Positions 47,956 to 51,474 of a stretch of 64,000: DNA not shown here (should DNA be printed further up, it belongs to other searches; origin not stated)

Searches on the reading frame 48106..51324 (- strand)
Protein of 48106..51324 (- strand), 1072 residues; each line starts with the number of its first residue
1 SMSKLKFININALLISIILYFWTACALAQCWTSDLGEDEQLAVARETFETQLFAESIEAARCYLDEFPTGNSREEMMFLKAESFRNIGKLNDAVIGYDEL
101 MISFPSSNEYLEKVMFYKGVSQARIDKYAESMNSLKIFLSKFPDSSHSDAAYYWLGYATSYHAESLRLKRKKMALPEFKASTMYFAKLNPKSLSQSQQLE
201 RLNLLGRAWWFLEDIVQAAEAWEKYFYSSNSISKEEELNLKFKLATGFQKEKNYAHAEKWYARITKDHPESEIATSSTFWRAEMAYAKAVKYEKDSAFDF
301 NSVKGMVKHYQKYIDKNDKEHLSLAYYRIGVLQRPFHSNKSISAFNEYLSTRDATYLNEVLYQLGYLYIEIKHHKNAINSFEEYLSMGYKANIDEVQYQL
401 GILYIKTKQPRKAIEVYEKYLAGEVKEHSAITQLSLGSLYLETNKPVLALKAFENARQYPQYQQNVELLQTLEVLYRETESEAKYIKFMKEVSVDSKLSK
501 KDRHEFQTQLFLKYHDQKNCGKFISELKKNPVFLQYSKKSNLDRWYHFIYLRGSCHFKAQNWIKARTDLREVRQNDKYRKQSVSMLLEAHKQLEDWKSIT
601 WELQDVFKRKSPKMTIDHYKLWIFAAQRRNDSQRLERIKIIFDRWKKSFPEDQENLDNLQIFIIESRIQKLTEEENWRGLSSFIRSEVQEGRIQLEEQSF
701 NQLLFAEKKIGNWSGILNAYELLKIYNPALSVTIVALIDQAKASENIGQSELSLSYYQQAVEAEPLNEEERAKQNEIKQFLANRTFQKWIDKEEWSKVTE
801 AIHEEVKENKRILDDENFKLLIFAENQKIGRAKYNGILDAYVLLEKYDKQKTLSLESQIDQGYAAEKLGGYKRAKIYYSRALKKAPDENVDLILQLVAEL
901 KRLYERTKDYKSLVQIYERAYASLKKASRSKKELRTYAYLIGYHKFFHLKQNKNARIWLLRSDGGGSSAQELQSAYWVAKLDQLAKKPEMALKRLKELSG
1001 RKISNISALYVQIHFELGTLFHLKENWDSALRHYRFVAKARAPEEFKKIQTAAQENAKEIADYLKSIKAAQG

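Call 72: search_protein_families(library=pfam, proteins=[window:48106-51324:-], max_evalue=0.001)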
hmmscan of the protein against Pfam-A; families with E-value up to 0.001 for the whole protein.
window:48106-51324:- (1072 aa): 8 families
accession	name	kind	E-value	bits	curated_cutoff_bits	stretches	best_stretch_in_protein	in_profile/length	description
PF07719.23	TPR_2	-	1.1e-19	69.3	27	0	395-421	2-28/34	Tetratricopeptide repeat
PF13174.12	TPR_6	-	8.3e-18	64.2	26.3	0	114-145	2-33/33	Tetratricopeptide repeat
PF13428.12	TPR_14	-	1.2e-12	47.6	23.5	0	395-424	2-31/44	Tetratricopeptide repeat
PF00515.34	TPR_1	-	1.8e-11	43.8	27.8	0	396-421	3-28/34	Tetratricopeptide repeat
PF13424.12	TPR_12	-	2.5e-09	37.6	30.1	0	396-456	5-71/77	Tetratricopeptide repeat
PF13432.12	TPR_16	-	4.7e-08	33.8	32.7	0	398-461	1-63/65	Tetratricopeptide repeat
PF13176.12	TPR_7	-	5.3e-07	29.7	27.9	0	899-926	4-30/36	Tetratricopeptide repeat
PF13181.12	TPR_8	-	7.3e-05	23.1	25.7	0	359-386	2-29/34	Tetratricopeptide repeat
